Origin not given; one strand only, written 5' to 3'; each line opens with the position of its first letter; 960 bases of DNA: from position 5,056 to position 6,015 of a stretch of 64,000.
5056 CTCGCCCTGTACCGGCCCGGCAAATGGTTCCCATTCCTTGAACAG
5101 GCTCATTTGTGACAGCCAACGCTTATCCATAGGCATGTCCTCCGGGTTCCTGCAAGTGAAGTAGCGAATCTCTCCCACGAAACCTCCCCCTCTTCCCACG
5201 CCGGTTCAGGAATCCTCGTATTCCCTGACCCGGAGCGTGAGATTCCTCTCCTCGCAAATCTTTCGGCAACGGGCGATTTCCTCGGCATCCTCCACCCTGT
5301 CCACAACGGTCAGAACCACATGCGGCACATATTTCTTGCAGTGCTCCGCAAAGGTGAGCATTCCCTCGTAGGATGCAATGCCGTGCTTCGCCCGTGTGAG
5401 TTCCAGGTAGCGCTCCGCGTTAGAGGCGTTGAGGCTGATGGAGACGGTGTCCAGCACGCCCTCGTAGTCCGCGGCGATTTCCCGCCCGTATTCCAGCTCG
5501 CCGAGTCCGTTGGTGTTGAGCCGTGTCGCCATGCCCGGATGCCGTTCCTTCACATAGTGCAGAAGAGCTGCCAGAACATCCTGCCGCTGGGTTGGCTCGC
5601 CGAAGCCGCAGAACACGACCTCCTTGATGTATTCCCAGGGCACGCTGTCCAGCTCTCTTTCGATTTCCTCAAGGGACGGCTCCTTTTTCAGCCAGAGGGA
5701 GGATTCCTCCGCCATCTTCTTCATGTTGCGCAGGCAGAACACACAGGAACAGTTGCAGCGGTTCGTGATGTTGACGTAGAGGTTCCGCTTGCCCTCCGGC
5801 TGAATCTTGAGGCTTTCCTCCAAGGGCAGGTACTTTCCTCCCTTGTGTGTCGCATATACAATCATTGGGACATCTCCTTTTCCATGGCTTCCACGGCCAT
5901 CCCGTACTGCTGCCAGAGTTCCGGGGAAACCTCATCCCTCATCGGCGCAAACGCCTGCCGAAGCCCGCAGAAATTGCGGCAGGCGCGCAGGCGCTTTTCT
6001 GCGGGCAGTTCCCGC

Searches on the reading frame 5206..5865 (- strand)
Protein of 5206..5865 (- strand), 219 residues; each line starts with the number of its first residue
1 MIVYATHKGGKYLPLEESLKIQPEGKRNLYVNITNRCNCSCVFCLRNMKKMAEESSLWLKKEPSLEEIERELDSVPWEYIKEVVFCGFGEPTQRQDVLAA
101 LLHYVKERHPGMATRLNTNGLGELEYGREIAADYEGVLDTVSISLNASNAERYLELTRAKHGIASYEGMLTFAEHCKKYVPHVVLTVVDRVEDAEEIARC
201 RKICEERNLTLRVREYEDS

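Call 7: search_protein_families(library=pfam, proteins=[window:5206-5865:-], max_evalue=0.01)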
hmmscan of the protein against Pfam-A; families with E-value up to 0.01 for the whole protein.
window:5206-5865:- (219 aa): 2 families
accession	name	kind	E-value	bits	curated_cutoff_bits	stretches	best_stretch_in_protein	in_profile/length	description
PF04055.27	Radical_SAM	-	3.9e-17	63.4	29.5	1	31-198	1-160/166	Radical SAM superfamily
PF13353.11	Fer4_12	-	0.00013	22.7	22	1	32-118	10-89/137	4Fe-4S single cluster domain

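Call 57: find_homologous_proteins(query=window:5206-5865:-, max_evalue=1e-40)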
Query window:5206-5865:- (219 aa): 4598 proteins with E <= 1e-40 among 7030 candidates; the best 120 are listed.
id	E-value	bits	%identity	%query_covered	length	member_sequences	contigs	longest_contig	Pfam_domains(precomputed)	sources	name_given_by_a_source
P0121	1.5e-141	487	99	100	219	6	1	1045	PF04055.28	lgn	-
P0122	1.7e-131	454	91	100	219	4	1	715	PF04055.28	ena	-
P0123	3.5e-126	437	86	100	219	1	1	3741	PF04055.28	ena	-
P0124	5.2e-125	433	84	100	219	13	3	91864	PF04055.28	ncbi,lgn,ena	-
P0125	2.5e-123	427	85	100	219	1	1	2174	PF04055.28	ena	-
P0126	1.7e-122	425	84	100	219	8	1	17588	PF04055.28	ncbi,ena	-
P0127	9.2e-122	422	83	100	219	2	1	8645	PF04055.28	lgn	-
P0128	2.5e-120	418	82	100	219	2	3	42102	PF04055.28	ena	-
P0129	4.0e-120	417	82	100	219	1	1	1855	PF04055.28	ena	-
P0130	8.1e-120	416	83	100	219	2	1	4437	PF04055.28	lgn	-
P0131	1.4e-119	415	81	100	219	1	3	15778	PF04055.28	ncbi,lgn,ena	-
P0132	9.1e-119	412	82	100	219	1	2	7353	PF04055.28,PF13353.12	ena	-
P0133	3.2e-118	411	81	100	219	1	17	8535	PF04055.28,PF13353.12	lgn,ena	-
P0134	1.0e-117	409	80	100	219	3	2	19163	PF04055.28,PF13353.12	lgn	-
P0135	1.6e-117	408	81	100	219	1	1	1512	PF04055.28,PF13353.12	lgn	-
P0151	1.7e-114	398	77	100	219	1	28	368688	PF04055.28,PF13353.12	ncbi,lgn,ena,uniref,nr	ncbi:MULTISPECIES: TatD family nuclease-associated radical SAM protein [Selenomonas]|uniref:Radical 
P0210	8.0e-108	377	76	100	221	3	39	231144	PF04055.28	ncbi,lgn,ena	-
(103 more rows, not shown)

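Call 58: find_encoding_contigs(protein=P0124, flank=4500, max_places=5)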
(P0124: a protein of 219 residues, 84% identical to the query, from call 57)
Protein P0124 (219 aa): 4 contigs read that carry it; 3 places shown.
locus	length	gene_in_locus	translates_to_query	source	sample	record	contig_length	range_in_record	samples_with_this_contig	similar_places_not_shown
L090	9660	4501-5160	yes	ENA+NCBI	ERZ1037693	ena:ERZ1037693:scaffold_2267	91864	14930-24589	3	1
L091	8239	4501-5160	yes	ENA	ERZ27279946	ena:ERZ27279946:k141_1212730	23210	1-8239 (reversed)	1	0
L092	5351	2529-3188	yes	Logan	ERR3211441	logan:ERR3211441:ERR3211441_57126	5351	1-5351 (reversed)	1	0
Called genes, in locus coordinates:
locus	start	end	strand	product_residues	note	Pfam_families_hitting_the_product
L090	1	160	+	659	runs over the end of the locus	PF03717:PBP_dimer, PF00905:Transpeptidase, PF03793:PASTA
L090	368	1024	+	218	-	-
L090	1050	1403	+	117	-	PF09685:MamF_MmsF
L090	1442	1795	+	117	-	-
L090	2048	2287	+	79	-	-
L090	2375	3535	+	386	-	PF00149:Metallophos, PF12850:Metallophos_2 (weak)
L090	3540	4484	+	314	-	PF00535:Glycos_transf_2, PF13641:Glyco_tranf_2_3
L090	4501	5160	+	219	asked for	PF04055:Radical_SAM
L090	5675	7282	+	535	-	PF00132:Hexapep, PF14602:Hexapep_2 (weak), PF00535:Glycos_transf_2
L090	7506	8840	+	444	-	PF00669:Flagellin_N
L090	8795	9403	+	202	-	-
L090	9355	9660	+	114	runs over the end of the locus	PF00700:Flagellin_C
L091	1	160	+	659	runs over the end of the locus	PF03717:PBP_dimer, PF00905:Transpeptidase, PF03793:PASTA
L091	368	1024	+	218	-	-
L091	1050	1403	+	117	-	PF09685:MamF_MmsF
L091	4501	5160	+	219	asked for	PF04055:Radical_SAM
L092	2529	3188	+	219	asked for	PF04055:Radical_SAM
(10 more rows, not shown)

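Call 59: find_encoding_contigs(protein=P0126, flank=4500, max_places=5)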
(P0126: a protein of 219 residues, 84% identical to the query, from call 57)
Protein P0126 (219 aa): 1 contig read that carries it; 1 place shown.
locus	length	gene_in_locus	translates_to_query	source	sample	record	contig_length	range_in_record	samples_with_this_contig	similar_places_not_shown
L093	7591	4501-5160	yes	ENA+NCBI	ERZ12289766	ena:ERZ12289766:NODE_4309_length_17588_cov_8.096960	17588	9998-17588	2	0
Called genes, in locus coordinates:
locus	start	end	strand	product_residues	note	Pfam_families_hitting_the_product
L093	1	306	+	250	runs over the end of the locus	PF13085:Fer2_3, PF12838:Fer4_7 (faint), PF13237:Fer4_10 (faint), PF13183:Fer4_8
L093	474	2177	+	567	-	PF08447:PAS_3, PF00990:GGDEF, PF00563:EAL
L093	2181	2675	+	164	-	PF14819:QueF_N (weak), PF14489:QueF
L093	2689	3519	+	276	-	PF08543:Phos_pyr_kin, PF00294:PfkB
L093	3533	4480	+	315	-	PF13641:Glyco_tranf_2_3, PF00535:Glycos_transf_2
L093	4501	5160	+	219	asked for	PF04055:Radical_SAM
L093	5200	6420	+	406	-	PF21129:TibC_1st, PF01075:Glyco_transf_9 (weak)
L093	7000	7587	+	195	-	PF00669:Flagellin_N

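Call 60: find_encoding_contigs(protein=P0128, flank=4500, max_places=5)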
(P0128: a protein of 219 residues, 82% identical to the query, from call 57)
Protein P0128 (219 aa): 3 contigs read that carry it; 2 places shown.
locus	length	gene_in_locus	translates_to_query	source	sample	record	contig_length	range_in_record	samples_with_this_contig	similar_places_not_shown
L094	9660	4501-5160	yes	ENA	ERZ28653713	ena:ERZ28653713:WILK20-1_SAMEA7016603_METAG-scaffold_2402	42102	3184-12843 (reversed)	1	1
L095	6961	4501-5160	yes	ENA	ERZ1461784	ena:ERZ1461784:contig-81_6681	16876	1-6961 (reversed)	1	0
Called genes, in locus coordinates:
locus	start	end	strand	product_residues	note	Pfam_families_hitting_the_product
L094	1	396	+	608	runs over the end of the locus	PF00890:FAD_binding_2, PF02910:Succ_DH_flav_C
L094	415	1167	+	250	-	PF13085:Fer2_3, PF12838:Fer4_7 (faint), PF13237:Fer4_10 (faint), PF13183:Fer4_8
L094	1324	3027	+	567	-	PF08447:PAS_3, PF00990:GGDEF, PF00563:EAL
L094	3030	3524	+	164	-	PF14819:QueF_N (weak), PF14489:QueF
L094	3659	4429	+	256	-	PF08543:Phos_pyr_kin, PF00294:PfkB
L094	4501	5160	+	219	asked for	PF04055:Radical_SAM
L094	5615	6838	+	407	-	PF07719:TPR_2 (faint)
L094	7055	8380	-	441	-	PF03721:UDPG_MGDP_dh_N, PF00984:UDPG_MGDP_dh, PF03720:UDPG_MGDP_dh_C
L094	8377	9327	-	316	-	PF01073:3Beta_HSD, PF01370:Epimerase, PF02719:Polysacc_synt_2 (faint), PF04321:RmlD_sub_bind (weak), PF07993:NAD_binding_4 (faint), PF16363:GDP_Man_Dehyd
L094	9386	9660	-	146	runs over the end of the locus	PF05050:Methyltransf_21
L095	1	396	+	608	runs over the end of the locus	PF00890:FAD_binding_2, PF02910:Succ_DH_flav_C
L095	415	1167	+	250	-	PF13085:Fer2_3, PF12838:Fer4_7 (faint), PF13237:Fer4_10 (faint), PF13183:Fer4_8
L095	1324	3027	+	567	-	PF08447:PAS_3, PF00990:GGDEF, PF00563:EAL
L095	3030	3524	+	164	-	PF14819:QueF_N (weak), PF14489:QueF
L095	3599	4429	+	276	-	PF08543:Phos_pyr_kin, PF00294:PfkB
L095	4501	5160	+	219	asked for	PF04055:Radical_SAM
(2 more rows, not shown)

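Call 67: find_encoding_contigs(protein=P0151, flank=3500, max_places=8)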
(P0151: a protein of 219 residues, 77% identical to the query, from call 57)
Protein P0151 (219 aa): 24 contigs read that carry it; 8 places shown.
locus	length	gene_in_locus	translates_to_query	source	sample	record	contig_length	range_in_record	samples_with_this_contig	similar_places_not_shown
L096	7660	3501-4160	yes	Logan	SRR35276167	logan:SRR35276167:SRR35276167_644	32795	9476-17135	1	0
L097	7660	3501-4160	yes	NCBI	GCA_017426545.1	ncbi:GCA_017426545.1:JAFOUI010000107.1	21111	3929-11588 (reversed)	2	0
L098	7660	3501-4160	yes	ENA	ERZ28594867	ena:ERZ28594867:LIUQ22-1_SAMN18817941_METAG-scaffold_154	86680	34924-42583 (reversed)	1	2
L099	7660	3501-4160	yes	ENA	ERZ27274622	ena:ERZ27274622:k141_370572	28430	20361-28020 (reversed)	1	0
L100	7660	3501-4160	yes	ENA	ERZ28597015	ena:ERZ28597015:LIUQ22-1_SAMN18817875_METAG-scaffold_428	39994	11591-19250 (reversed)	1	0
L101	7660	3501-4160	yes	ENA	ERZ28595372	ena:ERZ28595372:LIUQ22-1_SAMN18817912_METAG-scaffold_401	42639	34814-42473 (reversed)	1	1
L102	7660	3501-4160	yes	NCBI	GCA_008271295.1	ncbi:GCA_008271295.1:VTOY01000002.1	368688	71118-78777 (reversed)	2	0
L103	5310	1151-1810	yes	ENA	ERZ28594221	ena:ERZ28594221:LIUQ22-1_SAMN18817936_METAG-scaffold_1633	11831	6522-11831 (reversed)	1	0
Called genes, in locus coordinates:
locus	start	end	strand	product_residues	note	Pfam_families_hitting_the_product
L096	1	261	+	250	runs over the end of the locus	PF13085:Fer2_3, PF12838:Fer4_7 (faint), PF13183:Fer4_8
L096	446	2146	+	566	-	PF08447:PAS_3, PF00990:GGDEF, PF00563:EAL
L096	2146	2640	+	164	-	PF14819:QueF_N (weak), PF14489:QueF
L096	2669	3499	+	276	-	PF08543:Phos_pyr_kin, PF00294:PfkB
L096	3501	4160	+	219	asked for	PF13353:Fer4_12 (weak), PF04055:Radical_SAM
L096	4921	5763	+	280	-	-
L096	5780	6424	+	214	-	PF18912:DZR_2 (weak), PF00156:Pribosyltran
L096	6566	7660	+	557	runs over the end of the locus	PF02776:TPP_enzyme_N, PF00205:TPP_enzyme_M, PF02775:TPP_enzyme_C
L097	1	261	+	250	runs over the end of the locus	PF13085:Fer2_3, PF12838:Fer4_7 (faint), PF13183:Fer4_8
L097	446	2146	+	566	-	PF08447:PAS_3, PF00990:GGDEF, PF00563:EAL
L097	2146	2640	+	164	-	PF14819:QueF_N (weak), PF14489:QueF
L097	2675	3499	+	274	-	PF08543:Phos_pyr_kin, PF00294:PfkB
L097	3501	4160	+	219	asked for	PF13353:Fer4_12 (weak), PF04055:Radical_SAM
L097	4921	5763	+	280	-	-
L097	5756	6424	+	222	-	PF18912:DZR_2 (weak), PF00156:Pribosyltran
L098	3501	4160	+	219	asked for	PF13353:Fer4_12 (weak), PF04055:Radical_SAM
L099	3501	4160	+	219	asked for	PF13353:Fer4_12 (weak), PF04055:Radical_SAM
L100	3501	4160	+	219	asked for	PF13353:Fer4_12 (weak), PF04055:Radical_SAM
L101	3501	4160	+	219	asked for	PF13353:Fer4_12 (weak), PF04055:Radical_SAM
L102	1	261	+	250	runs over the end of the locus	PF13085:Fer2_3, PF12838:Fer4_7 (faint), PF13183:Fer4_8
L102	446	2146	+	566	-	PF08447:PAS_3, PF00990:GGDEF, PF00563:EAL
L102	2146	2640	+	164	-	PF14819:QueF_N (weak), PF14489:QueF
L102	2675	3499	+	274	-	PF08543:Phos_pyr_kin, PF00294:PfkB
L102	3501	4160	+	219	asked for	PF13353:Fer4_12 (weak), PF04055:Radical_SAM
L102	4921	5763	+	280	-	-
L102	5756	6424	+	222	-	PF18912:DZR_2 (weak), PF00156:Pribosyltran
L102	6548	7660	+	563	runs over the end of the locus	PF02776:TPP_enzyme_N, PF00205:TPP_enzyme_M, PF02775:TPP_enzyme_C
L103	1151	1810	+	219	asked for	PF13353:Fer4_12 (weak), PF04055:Radical_SAM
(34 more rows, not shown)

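Call 68: find_encoding_contigs(protein=P0210, flank=3500, max_places=8)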
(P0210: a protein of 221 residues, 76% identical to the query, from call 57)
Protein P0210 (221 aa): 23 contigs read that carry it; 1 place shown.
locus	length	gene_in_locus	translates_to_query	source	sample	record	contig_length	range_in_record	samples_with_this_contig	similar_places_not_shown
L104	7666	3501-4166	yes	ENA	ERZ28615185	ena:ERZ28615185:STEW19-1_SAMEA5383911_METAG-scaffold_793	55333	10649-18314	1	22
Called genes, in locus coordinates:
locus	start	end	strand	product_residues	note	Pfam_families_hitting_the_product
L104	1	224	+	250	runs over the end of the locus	PF13085:Fer2_3, PF12838:Fer4_7 (faint), PF13183:Fer4_8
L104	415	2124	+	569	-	PF08447:PAS_3, PF00990:GGDEF, PF00563:EAL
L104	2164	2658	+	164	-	PF14819:QueF_N (weak), PF14489:QueF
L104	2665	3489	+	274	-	PF08543:Phos_pyr_kin, PF00294:PfkB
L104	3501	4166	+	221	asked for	PF04055:Radical_SAM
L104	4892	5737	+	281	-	-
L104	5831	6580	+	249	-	PF18912:DZR_2, PF00156:Pribosyltran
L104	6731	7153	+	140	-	PF18912:DZR_2 (faint)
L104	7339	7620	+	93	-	PF04316:FlgM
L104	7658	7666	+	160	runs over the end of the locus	PF05130:FlgN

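Call 78: search_protein_families(library=ncbifam, proteins=[L102:4921-5763:+, L104:4892-5737:+, L104:5831-6580:+, L104:6731-7153:+, L094:5615-6838:+, L090:5675-7282:+, window:5206-5865:-], max_evalue=0.00001)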
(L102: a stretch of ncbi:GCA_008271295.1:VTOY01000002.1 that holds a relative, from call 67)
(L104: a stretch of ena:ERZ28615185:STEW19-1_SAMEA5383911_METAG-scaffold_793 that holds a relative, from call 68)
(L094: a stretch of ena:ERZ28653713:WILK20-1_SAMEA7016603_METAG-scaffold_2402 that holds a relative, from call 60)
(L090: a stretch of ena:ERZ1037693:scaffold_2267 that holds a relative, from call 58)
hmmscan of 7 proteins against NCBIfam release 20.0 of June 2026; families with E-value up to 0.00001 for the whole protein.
L102:4921-5763:+ (280 aa): 1 family
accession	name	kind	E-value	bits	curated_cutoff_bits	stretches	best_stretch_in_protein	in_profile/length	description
TIGR03309.1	matur_yqeB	equivalog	4.8e-87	291.6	220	1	5-265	1-254/256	selenium-dependent molybdenum cofactor biosynthesis protein YqeB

L104:4892-5737:+ (281 aa): 1 family
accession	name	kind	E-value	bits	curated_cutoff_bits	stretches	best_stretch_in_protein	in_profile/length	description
TIGR03309.1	matur_yqeB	equivalog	9.3e-74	248.1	220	1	5-269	1-255/256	selenium-dependent molybdenum cofactor biosynthesis protein YqeB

L104:5831-6580:+ (249 aa): 4 families
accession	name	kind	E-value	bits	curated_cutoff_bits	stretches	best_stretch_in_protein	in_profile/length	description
NF008616.0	PRK11595.1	equivalog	1.2e-20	74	304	1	19-174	23-182/227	DNA utilization protein GntX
TIGR00201.1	comF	subfamily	3.3e-20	72.8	233.55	2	19-174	1-146/190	ComF family protein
NF006605.0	PRK09162.1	equivalog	1.2e-06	28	181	1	202-245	94-137/183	hypoxanthine-guanine phosphoribosyltransferase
TIGR01251.1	ribP_PPkin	subfamily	2.8e-06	26.5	113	1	205-241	209-245/309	ribose-phosphate diphosphokinase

L104:6731-7153:+ (140 aa): 1 family
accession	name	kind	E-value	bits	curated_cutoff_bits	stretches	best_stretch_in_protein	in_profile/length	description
TIGR03826.1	YvyF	hypoth_equivalog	6.3e-29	100.7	124.15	1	4-132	2-132/137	TIGR03826 family flagellar region protein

L094:5615-6838:+ (407 aa): 0 families

L090:5675-7282:+ (535 aa): 37 families (the best 25 are shown)
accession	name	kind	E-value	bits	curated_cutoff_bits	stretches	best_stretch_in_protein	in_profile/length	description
NF000311.1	Vat_ABCDEFH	equivalog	4e-40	137.5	300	1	50-192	50-192/201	Vat family streptogramin A O-acetyltransferase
NF000147.1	stregram_VatF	exception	4.7e-35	121.1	400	1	52-193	61-203/221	streptogramin A O-acetyltransferase Vat(F)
NF033468.1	stregram_VatI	exception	1.8e-33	116.1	415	1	18-187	20-189/208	streptogramin A O-acetyltransferase Vat(I)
TIGR03308.1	phn_thr-fam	hypoth_equivalog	1.1e-32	113.5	201.65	1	59-190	55-188/204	phosphonate metabolim protein, transferase hexapeptide repeat family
NF000490.1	chloram_CatB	equivalog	1.5e-32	112.6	350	1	57-193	56-193/210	type B chloramphenicol O-acetyltransferase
NF000020.1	stregram_VatE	exception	2.6e-29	102.4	450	1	56-189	60-194/214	streptogramin A O-acetyltransferase Vat(E)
NF000111.1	stregram_VatD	exception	3.3e-29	102.2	400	1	57-190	60-193/209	streptogramin A O-acetyltransferase Vat(D)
NF000101.1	stregram_VatA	exception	4.3e-29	101.7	450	1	54-193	62-201/219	streptogramin A O-acetyltransferase Vat(A)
NF000504.1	stregram_VatH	exception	1.1e-28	100.6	475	1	57-190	64-197/216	streptogramin A O-acetyltransferase Vat(H)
NF000097.1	stregram_VatC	exception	5.3e-28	98.4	425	1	56-190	64-198/212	streptogramin A O-acetyltransferase Vat(C)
NF000084.1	amicyc_ac_ApmA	equivalog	1.4e-23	84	550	1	109-201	175-269/274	aminocyclitol acetyltransferase ApmA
NF007240.0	PRK09677.1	equivalog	9.2e-19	67.7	243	1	106-164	126-184/192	putative lipopolysaccharide biosynthesis O-acetyl transferase WbbJ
NF041874.1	EPS_EpsC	equivalog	3.6e-17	62.6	150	1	108-162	111-165/168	serine O-acetyltransferase EpsC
NF058585.1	HptprglPActTf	PfamEq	4.1e-17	62.3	300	1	96-165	95-161/172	heptaprenylglyceryl phosphate O-acetyltransferase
TIGR03532.1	DapD_Ac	equivalog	2.3e-15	56.9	231.75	1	111-163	161-213/231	2,3,4,5-tetrahydropyridine-2,6-dicarboxylate N-acetyltransferase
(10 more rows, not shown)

window:5206-5865:- (219 aa): 16 families
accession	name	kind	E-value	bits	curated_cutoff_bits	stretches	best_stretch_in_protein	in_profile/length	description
TIGR04100.1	rSAM_pair_X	hypoth_equivalog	1.7e-68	230.1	262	1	26-217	7-197/197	TIGR04100 family radical SAM protein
TIGR04038.1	tatD_link_rSAM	subfamily_domain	5.2e-53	179.7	129.7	1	27-217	8-192/192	TatD family nuclease-associated radical SAM protein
TIGR04317.1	W_rSAM_matur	equivalog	1.9e-18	66.7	380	1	27-206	4-173/349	tungsten cofactor oxidoreductase radical SAM maturase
TIGR02666.1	moaA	equivalog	1.8e-13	50.2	284.05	1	27-216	10-192/336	GTP 3',8-cyclase MoaA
TIGR02668.1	moaA_archaeal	equivalog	1.2e-12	47.5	325.25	1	28-217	11-187/303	GTP 3',8-cyclase MoaA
NF001199.0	PRK00164.2-1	equivalog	5.8e-12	45.4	231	1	28-217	13-188/308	GTP 3',8-cyclase MoaA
NF038283.1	viperin_w_prok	equivalog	9.8e-12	44.6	180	1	33-199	8-173/281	viperin family antiviral radical SAM protein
NF045702.1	rSAM_GDGT_ether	equivalog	1.4e-09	37.1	450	1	31-193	90-243/486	tetraether lipid synthase Tes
TIGR02495.1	NrdG2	equivalog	4.1e-09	36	131.15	1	36-208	25-184/193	anaerobic ribonucleoside-triphosphate reductase activating protein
NF045646.2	rSAM_Se_TrsS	equivalog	8.2e-08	31.2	490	1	31-156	90-206/441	radical SAM (seleno)protein TrsS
TIGR03977.1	rSAM_pair_HxsC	equivalog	1.5e-07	30.6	267.9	1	31-160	29-149/292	His-Xaa-Ser system radical SAM maturase HxsC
TIGR04546.1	rSAM_ahbC_deAc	equivalog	1.6e-07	30.5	650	1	27-209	39-205/390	12,18-didecarboxysiroheme deacetylase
NF050035.1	rSAM_WgK_link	exception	9.4e-07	28.1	650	1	30-160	12-130/367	radical SAM/SPASM peptide maturase WgkB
NF045574.1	sacti_mat_StsB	exception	1.2e-06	27.6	625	1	22-199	91-254/466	StsB family radical SAM/SPASM domain sactipeptide maturase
TIGR04055.1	rSAM_NirJ2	equivalog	7.3e-06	25.7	500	1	32-178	5-135/326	putative heme d1 biosynthesis radical SAM protein NirJ2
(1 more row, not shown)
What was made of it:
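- The RNA sits at the border of the late flagellar cluster (yqeB-comFC-yvyF-flgM-flgN in L104, call 78).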

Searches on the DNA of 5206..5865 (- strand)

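Call 75: search_rna_families(sources=[L102, L104, L090, L093, L094, L085, L089], threshold=gathering)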
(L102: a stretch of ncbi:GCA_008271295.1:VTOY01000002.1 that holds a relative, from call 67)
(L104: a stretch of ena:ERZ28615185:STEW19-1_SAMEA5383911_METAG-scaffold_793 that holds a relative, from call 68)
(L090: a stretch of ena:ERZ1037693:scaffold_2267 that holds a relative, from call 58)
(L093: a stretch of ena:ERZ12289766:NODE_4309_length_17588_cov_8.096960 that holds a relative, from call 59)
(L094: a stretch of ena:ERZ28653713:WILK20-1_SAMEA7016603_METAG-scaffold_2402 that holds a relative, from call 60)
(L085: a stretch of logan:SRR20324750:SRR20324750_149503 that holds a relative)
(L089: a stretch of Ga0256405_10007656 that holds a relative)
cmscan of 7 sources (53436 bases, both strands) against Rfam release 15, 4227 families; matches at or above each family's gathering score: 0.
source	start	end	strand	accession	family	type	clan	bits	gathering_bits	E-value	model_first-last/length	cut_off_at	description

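Call 76: search_rna_families(source=L102, start=4150, end=4830, threshold=evalue, max_evalue=5)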
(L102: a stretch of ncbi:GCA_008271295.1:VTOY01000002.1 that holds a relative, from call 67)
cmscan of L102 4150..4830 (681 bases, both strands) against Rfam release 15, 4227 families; matches with E-value up to 5: 7.
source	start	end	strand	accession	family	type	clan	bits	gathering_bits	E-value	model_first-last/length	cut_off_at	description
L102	4166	4280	-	RF00378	Qrr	Gene; sRNA;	-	26.2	50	0.016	1-108/108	no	Qrr RNA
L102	4163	4250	-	RF04312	trpB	Cis-reg;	-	21.2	59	2.1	1-107/107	no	trpB ncRNA motif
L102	4166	4251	-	RF00506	Thr_leader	Cis-reg; leader;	-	19.2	55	0.52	1-118/118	no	Threonine operon leader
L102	4164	4213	-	RF02051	STnc450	Gene; sRNA;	-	17.7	37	0.44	1-57/57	no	Enterobacterial sRNA STnc450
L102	4169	4207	-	RF04262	MIR1319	Gene; miRNA;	-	17.3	116.6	3.1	1-119/119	no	MIR1319 microRNA precursor family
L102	4163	4211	+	RF02051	STnc450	Gene; sRNA;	-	17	37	0.71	1-57/57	no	Enterobacterial sRNA STnc450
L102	4646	4700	-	RF01974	H19_3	Gene; lncRNA;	-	16.4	46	1.3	1-116/116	no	H19 conserved region 3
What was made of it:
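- On Any Rfam 15 family (6S, RNase P, tmRNA, SRP, T-box, riboswitches, ribozymes, ROOL, raiA, OLE and others): There are no hits in 7 homologous loci (calls 75, 76).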
